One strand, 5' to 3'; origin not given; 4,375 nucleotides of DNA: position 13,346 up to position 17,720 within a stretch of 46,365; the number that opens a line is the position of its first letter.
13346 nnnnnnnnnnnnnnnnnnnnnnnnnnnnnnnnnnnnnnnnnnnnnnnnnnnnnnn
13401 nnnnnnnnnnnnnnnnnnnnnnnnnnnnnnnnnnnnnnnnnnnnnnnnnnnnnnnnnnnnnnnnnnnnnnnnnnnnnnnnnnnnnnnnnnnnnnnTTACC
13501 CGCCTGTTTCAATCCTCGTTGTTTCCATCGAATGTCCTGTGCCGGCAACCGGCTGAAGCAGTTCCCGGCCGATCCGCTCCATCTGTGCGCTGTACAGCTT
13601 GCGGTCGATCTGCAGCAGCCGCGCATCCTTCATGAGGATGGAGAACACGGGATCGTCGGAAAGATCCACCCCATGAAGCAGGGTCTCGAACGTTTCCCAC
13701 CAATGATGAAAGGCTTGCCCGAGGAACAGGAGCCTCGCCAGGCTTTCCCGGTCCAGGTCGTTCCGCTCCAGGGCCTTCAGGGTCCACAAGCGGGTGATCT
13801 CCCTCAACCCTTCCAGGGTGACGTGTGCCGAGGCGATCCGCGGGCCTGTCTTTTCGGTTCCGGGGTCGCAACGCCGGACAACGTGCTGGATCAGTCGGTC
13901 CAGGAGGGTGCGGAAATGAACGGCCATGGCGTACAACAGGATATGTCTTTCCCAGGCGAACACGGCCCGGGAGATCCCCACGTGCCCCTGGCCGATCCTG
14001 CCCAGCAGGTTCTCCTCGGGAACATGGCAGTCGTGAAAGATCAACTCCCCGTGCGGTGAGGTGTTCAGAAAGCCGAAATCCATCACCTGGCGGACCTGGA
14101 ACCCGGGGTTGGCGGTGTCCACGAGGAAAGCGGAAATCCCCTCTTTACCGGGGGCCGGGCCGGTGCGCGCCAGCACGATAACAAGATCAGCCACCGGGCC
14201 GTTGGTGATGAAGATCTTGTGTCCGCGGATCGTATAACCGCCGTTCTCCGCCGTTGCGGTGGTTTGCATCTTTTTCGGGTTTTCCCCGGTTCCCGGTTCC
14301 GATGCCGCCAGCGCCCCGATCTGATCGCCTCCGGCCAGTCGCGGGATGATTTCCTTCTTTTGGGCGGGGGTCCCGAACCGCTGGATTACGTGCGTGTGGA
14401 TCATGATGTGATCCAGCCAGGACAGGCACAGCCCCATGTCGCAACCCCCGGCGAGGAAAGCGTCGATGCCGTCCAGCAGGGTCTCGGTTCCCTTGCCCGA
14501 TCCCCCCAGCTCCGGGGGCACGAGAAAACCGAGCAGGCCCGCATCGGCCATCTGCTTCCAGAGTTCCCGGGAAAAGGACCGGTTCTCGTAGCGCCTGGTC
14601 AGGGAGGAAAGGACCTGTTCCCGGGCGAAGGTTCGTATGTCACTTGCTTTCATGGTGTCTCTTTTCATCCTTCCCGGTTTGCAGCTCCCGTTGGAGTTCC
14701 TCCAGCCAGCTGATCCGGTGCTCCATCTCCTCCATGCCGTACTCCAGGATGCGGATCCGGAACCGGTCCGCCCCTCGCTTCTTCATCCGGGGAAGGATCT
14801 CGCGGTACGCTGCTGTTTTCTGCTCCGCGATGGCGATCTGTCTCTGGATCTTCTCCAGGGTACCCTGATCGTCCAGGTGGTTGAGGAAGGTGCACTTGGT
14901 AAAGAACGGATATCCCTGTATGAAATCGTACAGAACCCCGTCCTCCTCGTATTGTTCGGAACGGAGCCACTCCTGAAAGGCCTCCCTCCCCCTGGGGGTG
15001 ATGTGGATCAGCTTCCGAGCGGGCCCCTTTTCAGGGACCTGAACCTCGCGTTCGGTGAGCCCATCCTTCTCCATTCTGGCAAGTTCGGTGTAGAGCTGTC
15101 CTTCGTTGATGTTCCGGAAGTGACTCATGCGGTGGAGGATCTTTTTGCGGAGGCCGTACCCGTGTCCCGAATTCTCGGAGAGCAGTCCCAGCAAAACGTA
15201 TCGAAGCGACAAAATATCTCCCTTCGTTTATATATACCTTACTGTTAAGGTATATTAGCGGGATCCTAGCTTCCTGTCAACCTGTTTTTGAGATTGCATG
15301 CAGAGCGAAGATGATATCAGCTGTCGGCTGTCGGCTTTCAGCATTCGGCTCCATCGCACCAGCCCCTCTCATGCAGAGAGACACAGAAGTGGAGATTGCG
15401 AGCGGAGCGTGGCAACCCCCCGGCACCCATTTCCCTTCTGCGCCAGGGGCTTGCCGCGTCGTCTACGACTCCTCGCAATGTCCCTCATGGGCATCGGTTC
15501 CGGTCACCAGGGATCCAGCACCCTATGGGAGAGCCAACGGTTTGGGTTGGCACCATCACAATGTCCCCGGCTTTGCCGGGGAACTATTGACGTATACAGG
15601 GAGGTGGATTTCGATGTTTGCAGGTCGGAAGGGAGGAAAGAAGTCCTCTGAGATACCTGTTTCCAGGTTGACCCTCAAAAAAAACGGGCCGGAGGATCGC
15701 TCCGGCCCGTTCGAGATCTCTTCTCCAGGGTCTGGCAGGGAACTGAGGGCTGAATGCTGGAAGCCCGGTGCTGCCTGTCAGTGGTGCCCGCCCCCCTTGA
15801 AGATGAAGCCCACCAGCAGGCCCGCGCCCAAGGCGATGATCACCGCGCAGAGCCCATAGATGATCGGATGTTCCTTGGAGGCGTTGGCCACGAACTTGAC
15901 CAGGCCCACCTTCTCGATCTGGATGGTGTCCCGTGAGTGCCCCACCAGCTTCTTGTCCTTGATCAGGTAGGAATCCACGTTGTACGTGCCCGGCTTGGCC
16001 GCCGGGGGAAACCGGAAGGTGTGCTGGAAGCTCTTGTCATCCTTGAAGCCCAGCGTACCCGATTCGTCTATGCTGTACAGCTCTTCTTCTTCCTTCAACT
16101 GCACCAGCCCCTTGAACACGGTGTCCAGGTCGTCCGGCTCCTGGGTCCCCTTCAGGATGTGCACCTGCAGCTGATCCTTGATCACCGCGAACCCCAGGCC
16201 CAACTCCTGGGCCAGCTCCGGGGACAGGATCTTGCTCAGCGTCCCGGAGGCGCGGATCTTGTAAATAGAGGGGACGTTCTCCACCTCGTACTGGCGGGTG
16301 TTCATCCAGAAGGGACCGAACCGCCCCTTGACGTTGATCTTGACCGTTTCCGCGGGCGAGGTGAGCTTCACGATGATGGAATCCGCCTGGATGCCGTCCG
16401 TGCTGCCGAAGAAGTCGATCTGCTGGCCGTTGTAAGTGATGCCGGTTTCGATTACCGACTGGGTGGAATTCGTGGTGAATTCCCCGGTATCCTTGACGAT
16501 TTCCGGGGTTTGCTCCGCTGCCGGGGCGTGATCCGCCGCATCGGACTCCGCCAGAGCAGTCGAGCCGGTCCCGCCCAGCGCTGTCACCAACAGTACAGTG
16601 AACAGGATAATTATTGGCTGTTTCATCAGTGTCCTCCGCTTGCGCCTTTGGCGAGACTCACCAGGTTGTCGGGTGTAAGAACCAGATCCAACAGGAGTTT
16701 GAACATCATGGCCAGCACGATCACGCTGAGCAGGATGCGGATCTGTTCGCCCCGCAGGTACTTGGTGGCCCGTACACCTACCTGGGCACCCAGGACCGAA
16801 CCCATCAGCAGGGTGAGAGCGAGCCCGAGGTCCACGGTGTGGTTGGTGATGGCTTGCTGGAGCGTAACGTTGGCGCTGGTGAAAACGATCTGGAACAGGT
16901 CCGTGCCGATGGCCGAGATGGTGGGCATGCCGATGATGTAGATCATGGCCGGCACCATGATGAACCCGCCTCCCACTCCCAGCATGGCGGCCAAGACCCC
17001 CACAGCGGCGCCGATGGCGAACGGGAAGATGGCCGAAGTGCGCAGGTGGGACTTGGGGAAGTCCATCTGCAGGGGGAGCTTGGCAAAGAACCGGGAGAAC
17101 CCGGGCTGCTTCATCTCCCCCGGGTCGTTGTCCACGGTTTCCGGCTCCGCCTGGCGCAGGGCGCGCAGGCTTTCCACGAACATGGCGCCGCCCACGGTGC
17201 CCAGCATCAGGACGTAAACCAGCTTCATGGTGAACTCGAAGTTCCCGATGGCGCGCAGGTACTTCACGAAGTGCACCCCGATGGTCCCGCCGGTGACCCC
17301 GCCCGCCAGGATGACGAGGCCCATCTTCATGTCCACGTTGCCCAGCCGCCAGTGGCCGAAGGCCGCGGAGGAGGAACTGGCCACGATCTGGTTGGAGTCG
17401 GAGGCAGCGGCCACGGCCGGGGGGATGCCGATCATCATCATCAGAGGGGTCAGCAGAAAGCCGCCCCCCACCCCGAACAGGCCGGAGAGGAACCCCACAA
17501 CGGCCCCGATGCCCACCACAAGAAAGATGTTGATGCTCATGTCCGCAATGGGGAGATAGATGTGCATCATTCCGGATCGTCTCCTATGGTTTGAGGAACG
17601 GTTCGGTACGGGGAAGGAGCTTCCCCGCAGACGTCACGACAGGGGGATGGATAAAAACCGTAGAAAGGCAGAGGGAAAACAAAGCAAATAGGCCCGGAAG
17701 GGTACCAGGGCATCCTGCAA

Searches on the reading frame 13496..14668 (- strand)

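Call 18: search_protein_families(library=pfam, proteins=[window:13496-14668:-], max_evalue=0.001)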
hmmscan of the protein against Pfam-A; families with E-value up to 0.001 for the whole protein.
window:13496-14668:- (390 aa): 2 families
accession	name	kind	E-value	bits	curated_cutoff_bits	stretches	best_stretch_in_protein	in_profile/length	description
PF02770.24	Acyl-CoA_dh_M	-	6e-22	78.1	33.3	1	119-214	1-97/97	Acyl-CoA dehydrogenase, middle domain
PF02771.21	Acyl-CoA_dh_N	-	2.9e-18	66.7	22.9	1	8-115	8-113/113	Acyl-CoA dehydrogenase, N-terminal domain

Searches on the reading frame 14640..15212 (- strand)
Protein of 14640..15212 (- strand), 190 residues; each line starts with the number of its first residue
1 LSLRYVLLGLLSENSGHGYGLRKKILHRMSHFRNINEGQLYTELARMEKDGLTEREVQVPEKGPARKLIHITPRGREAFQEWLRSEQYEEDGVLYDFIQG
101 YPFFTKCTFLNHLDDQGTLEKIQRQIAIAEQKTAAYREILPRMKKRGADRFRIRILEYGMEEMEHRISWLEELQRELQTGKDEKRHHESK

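Call 19: search_protein_families(library=pfam, proteins=[window:14640-15212:-], max_evalue=0.001)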
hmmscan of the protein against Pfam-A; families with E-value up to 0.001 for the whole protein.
window:14640-15212:- (190 aa): 3 families
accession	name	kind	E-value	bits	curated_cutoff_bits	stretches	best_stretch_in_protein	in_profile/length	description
PF03551.20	PadR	-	4.9e-18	65.3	27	1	7-81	1-75/75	Transcriptional regulator PadR-like family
PF10400.15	Vir_act_alpha_C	-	6.5e-09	36.8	22.4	1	103-177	5-77/78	Virulence activator alpha C-term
PF13601.12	HTH_34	-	4.8e-05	23.9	27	1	34-82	25-72/80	Winged helix DNA-binding domain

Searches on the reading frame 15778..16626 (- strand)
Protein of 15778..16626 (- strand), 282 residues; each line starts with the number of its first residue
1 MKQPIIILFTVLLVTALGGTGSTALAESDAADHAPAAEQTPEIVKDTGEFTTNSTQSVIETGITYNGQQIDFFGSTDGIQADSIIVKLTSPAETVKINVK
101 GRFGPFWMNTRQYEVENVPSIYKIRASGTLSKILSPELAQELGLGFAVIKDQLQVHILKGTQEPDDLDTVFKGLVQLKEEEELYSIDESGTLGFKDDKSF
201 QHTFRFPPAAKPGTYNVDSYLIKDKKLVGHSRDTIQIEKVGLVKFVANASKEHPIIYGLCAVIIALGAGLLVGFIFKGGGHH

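Call 19: search_protein_families(library=pfam, proteins=[window:15778-16626:-], max_evalue=0.001)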
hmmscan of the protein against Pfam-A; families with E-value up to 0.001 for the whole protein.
window:15778-16626:- (282 aa): 1 family
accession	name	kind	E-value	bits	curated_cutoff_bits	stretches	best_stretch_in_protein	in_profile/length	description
PF09608.15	Alph_Pro_TM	-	2.5e-53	181.7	24.5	1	52-277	4-226/227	Putative transmembrane protein (Alph_Pro_TM)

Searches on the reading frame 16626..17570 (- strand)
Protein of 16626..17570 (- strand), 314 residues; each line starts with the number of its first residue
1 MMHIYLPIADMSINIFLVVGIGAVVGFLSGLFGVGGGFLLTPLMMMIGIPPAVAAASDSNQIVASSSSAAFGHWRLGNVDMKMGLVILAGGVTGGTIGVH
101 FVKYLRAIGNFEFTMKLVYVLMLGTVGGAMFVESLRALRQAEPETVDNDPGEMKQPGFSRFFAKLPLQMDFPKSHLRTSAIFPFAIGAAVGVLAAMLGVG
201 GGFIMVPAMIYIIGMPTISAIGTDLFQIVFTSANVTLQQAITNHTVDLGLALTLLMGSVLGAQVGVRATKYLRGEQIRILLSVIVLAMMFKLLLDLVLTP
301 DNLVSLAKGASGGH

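Call 19: search_protein_families(library=pfam, proteins=[window:16626-17570:-], max_evalue=0.001)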
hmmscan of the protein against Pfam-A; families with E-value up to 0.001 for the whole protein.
window:16626-17570:- (314 aa): 1 family
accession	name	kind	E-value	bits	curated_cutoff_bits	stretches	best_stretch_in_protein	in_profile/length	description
PF01925.25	TauE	-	1.4e-48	166.1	32.6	1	19-292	2-237/237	Sulfite exporter TauE/SafE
